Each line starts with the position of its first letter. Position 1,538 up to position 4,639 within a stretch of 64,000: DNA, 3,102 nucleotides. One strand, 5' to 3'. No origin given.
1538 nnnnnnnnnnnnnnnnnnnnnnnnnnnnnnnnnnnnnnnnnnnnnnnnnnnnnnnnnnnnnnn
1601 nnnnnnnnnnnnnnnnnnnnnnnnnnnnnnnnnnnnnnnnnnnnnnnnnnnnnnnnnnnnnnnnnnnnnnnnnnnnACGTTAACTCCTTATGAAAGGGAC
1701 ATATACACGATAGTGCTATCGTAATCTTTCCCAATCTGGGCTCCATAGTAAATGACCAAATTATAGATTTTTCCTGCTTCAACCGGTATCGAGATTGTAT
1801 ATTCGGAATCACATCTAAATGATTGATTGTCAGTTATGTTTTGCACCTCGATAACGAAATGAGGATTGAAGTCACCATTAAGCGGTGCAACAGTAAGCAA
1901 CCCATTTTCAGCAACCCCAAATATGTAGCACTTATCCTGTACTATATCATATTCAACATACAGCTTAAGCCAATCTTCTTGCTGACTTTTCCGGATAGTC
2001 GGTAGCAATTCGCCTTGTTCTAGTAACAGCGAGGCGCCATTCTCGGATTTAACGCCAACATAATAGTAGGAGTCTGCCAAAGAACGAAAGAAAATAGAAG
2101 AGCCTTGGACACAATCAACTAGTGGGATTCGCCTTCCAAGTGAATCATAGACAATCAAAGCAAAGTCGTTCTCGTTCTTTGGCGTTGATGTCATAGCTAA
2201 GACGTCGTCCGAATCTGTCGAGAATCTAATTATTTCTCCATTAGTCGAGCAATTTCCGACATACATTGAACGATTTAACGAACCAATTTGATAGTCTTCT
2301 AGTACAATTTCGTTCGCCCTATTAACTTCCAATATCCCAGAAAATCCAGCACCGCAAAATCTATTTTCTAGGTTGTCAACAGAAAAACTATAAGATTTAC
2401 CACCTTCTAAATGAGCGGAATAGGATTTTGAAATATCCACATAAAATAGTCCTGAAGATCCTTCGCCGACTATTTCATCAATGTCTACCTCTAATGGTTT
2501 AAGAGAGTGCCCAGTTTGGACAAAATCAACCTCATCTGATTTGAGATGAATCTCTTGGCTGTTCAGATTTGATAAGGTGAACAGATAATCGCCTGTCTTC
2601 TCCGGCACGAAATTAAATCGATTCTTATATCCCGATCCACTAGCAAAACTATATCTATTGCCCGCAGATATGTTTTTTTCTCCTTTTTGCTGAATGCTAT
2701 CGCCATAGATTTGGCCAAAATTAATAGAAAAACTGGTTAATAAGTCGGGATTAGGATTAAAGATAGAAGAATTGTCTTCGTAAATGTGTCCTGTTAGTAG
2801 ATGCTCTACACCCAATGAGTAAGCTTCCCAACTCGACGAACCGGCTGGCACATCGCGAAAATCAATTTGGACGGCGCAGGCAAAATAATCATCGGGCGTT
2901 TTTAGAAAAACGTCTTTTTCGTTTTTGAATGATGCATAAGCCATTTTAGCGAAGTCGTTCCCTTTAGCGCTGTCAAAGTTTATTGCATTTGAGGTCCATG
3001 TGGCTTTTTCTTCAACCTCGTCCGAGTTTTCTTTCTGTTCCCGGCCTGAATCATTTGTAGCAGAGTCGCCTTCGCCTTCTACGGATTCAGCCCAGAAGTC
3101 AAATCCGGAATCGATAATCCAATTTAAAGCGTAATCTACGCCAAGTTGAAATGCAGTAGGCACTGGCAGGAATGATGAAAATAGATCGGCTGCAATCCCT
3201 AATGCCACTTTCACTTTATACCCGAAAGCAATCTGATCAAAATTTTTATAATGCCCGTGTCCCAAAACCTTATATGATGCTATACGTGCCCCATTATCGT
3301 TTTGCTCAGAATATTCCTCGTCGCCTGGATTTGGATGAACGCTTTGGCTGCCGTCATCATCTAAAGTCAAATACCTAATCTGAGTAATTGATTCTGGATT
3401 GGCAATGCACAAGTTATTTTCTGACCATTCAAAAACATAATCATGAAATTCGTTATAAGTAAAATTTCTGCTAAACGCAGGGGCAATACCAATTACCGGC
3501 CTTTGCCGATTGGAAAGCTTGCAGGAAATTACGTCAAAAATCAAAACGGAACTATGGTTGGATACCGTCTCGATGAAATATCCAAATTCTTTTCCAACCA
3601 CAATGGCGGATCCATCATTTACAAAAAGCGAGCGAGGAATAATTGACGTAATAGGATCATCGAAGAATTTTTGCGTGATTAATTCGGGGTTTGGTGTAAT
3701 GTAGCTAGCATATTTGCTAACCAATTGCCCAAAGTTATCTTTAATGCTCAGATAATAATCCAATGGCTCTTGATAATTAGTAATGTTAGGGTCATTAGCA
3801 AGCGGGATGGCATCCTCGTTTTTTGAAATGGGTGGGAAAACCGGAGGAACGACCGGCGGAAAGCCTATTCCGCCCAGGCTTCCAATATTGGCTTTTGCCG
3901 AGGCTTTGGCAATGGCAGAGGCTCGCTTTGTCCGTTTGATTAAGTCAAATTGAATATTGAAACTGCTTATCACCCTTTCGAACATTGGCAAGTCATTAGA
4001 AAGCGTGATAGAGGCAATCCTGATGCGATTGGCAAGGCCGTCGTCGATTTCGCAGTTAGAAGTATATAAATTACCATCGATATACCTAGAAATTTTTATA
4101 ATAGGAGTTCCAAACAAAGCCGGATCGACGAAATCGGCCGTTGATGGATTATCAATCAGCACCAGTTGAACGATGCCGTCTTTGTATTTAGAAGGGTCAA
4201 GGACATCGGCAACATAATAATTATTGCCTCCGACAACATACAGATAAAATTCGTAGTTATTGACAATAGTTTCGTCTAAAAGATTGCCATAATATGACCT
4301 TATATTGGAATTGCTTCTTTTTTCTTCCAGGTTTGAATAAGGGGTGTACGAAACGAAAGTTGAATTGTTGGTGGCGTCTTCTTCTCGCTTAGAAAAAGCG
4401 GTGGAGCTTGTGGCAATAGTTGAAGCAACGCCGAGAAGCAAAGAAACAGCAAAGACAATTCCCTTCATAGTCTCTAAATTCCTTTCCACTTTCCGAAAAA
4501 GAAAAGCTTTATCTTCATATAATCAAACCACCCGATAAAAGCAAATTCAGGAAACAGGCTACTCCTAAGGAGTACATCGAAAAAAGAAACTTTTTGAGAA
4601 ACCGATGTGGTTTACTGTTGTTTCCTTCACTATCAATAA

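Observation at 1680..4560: AT-rich island inside a 62%-GC chromosome, encoding one 926-aa secreted protein of unknown fold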

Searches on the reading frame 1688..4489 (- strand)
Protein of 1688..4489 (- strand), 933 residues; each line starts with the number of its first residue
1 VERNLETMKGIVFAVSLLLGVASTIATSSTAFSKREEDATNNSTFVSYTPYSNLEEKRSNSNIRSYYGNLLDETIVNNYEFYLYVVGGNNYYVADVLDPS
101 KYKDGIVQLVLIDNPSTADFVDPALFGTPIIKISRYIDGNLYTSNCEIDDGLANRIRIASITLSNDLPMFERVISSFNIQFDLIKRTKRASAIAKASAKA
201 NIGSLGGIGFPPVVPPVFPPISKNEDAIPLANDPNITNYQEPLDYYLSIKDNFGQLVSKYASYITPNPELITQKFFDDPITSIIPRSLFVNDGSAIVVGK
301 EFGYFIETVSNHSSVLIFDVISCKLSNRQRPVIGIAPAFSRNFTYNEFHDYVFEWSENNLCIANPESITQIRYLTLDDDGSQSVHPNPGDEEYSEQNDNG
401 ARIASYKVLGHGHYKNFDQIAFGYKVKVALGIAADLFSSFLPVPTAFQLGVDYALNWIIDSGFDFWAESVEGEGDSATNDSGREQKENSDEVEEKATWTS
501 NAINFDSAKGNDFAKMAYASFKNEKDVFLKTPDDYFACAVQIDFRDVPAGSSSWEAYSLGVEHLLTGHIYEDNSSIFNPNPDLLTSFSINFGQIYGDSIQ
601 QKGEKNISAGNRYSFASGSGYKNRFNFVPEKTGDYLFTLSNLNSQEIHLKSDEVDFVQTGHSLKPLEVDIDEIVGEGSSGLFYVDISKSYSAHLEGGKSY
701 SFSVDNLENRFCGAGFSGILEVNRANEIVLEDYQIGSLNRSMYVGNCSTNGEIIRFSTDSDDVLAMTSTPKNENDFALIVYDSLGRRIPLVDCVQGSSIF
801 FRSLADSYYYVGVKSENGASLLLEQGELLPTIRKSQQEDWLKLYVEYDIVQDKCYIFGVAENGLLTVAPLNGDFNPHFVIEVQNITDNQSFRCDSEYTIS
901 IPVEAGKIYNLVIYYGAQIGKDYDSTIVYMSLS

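Call 5: search_protein_families(library=pfam, proteins=[window:1688-4489:-], max_evalue=0.01)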
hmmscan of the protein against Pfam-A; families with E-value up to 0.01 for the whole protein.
window:1688-4489:- (933 aa): 0 families

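Call 7: find_homologous_proteins(query=window:1688-4489:-)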
Query window:1688-4489:- (933 aa): 2 proteins with E <= 0.001 among 8000 candidates.
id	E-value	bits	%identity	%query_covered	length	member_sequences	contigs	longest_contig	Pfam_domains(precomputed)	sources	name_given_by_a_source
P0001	0.0e+0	2096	100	99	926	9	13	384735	-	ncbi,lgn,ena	-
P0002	2.8e-92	328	41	41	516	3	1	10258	-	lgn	-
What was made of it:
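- Checked: The likely start is the ATG at 4468, giving 926 aa, the same product as the public gene call P0001 (call 7).
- Tried and rejected: Word-indexed homology search with X1 found only itself and X2 (call 7).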

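Call 8: find_encoding_contigs(protein=P0001, flank=10000, max_places=8)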
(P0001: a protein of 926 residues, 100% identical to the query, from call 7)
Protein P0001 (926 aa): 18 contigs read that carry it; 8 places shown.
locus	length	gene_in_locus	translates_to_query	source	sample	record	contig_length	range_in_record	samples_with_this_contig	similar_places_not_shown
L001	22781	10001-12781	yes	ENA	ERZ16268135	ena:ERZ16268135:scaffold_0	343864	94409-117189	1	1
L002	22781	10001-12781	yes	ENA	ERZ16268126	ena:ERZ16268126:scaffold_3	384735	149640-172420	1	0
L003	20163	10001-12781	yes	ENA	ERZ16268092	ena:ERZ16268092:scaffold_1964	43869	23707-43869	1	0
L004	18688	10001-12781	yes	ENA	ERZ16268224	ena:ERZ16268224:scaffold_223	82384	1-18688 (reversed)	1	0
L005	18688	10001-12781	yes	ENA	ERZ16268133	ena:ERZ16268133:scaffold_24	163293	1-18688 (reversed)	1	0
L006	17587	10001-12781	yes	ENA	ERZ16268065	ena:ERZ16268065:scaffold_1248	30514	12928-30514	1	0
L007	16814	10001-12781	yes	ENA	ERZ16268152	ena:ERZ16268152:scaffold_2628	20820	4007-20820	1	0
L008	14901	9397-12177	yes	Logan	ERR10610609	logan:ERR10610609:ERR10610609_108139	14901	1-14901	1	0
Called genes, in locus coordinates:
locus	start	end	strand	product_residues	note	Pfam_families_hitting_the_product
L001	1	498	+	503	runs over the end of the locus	-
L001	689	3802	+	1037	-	PF16403:Bact_surface_Ig-like, PF17652:Glyco_hydro81C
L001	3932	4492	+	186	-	-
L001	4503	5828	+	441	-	-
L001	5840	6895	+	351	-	PF21016:RlmN_N, PF04055:Radical_SAM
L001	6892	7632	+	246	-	PF00481:PP2C, PF13672:PP2C_2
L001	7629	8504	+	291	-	PF00069:Pkinase, PF07714:PK_Tyr_Ser-Thr, PF03109:ABC1 (weak)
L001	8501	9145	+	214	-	PF00834:Ribul_P_3_epim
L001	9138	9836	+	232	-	-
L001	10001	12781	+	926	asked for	-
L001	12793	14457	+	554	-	-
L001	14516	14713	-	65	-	PF00830:Ribosomal_L28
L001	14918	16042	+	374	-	PF00483:NTP_transferase, PF24894:Hexapep_GlmU (weak)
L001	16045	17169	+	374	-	PF00483:NTP_transferase (weak), PF25087:GMPPB_C (faint), PF24894:Hexapep_GlmU, PF25084:LbH_EIF2B (weak)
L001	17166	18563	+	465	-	PF08323:Glyco_transf_5, PF13439:Glyco_transf_4, PF13579:Glyco_trans_4_4, PF00534:Glycos_transf_1, PF13692:Glyco_trans_1_4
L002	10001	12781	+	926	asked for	-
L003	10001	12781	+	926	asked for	-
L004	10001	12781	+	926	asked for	-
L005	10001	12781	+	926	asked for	-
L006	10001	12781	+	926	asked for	-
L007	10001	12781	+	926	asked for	-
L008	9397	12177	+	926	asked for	-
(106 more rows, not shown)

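Call 9: find_encoding_contigs(protein=P0002, flank=10000, max_places=6)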
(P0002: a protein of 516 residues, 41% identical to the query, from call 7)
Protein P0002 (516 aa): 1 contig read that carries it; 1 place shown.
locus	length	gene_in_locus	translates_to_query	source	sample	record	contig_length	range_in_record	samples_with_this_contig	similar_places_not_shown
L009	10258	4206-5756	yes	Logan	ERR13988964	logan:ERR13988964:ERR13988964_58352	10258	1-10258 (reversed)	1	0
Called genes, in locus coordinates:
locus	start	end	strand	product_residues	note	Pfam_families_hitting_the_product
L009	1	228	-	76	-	?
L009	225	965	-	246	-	PF00481:PP2C, PF13672:PP2C_2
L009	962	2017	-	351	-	PF21016:RlmN_N, PF04055:Radical_SAM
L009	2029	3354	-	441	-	-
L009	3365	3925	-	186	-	-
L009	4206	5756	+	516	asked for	-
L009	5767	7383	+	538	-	-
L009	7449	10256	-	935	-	?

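Call 19: search_protein_families(library=ncbifam, proteins=[window:1688-4468:-], max_evalue=1)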
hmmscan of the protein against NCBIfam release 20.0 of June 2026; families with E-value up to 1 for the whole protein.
window:1688-4468:- (926 aa): 0 families

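Call 20: search_solved_structures(query=window:1688-4468:-, max_evalue=10)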
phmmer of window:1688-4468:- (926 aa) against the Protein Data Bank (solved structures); distinct sequences matched with E-value up to 10: 1.
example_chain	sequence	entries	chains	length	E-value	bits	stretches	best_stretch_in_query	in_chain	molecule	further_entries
8tob_GB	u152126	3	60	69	2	9.5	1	495-545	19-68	Fimbrial protein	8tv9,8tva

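Call 21: find_related_loci(query=P0001, collection=genome_contigs, flank=10000)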
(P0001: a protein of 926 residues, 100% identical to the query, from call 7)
Query P0001 (926 aa) in genome_contigs; peptide patterns used: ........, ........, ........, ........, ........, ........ (x = any residue, [..] = any of these).
50 stretches matched a pattern, but none encodes a relative of the query by tblastn (E <= 1e-3).
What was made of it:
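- Tried and rejected: GTDB representative genomes hold no X1 relative (call 21).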

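Call 25: search_protein_representatives(protein=P0001)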
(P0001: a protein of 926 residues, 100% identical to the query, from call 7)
Query: 926 residues. Proteins with E-value up to 0.001 (for the whole library): 40; up to 1e-10: 25; up to 1e-30: 5. The best 40 are listed.
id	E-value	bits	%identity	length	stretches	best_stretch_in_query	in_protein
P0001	0.0e+00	2095.9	100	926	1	1-926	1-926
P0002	8.8e-93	328.4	42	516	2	33-400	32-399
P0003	2.7e-33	131.6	27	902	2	227-716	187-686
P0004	1.1e-32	129.5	29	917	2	225-635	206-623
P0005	3.9e-32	127.7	27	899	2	229-636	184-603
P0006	5.3e-26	107.4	90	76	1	865-926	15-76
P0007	7.5e-22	93.7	31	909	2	221-396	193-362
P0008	1.8e-21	92.5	28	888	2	229-633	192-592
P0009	3.5e-21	91.5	26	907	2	249-733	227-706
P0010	3.8e-20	88.0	27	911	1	232-657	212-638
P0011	4.0e-20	88.0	28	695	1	269-632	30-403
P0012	6.2e-20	87.4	31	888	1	224-595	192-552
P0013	9.3e-20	86.8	27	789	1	236-635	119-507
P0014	2.3e-19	85.5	27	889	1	264-640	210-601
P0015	1.2e-18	83.1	26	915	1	44-832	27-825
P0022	1.7e-14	69.4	24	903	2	233-638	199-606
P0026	7.4e-10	54.0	26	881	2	232-632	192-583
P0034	1.8e-05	39.5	34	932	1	269-413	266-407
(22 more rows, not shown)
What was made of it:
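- On Horizontally acquired genomic island: The nearest relative outside the species is at most 29% identical (calls 7, 25).
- The nearest relative outside the species is at most 29% identical among about 15 billion proteins (calls 7, 25).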

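Call 27: search_protein_families(library=pfam, alignment_id=A2, max_evalue=0.01)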
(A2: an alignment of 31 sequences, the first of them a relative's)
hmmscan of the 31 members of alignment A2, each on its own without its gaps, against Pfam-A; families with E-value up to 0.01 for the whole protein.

A. member 1, P0001 (926 aa): 0 families

B. families by the number of members that match (of 31 scanned): 5 families
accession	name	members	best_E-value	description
PF14524.12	Wzt_C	1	0.00025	Wzt C-terminal domain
PF15280.11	BORA_N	1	0.0017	Protein aurora borealis N-terminus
PF07691.17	PA14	1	0.0072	PA14 domain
PF19569.5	START_2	1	0.008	START-like superfamily domain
PF23664.1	Ig_Pom152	1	0.0093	Nucleoporin pom152-like, immunoglobulin-like domain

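Call 28: find_homologous_proteins(query=A2, max_evalue=0.00001)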
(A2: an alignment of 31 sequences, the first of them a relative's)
Query A2 (31 sequences) (926 aa, profile of the alignment): 2 proteins with E <= 0.00001 among 8000 candidates.
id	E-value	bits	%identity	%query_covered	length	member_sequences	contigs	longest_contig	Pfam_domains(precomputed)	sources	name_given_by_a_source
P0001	7.4e-181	622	100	100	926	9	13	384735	-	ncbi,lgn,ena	-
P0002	2.3e-109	385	41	42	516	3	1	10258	-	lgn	-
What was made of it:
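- Tried and rejected: The same search with a 31-sequence alignment again returned only those two (call 28), so one capped search was spent without gain.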

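Call 32: find_related_loci(query=A3, collection=metagenome_contigs, flank=8000)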
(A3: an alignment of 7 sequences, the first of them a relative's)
Query A3 (926 aa) in metagenome_contigs; peptide patterns used: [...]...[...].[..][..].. (x = any residue, [..] = any of these).
37 stretches matched a pattern; 10 encode a relative of the query (tblastn E <= 1e-3); 10 distinct loci.
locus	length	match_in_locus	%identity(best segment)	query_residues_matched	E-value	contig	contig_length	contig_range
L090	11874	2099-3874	25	27-632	2e-36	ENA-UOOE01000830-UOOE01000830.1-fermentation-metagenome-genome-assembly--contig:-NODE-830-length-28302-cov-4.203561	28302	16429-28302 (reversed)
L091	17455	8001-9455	25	69-589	2e-28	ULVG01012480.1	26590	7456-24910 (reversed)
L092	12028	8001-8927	28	69-393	7e-28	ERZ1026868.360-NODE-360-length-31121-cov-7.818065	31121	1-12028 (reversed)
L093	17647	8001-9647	25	74-632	2e-33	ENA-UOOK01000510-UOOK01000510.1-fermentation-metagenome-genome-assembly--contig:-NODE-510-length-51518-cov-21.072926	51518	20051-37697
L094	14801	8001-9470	25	69-594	8e-28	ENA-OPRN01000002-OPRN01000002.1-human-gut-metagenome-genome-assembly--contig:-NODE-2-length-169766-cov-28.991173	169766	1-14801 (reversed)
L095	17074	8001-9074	28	224-595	1e-27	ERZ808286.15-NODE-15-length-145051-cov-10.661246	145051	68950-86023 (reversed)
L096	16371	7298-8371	28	224-595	1e-27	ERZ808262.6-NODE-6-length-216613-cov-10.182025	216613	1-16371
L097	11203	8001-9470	25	69-594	2e-27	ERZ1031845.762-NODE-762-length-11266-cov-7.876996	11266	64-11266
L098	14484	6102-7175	27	225-595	2e-24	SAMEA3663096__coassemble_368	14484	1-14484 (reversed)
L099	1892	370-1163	39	72-360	7e-15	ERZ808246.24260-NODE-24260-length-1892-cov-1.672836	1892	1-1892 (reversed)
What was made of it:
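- Tried and rejected: It succeeded with seven closer sequences (call 32).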
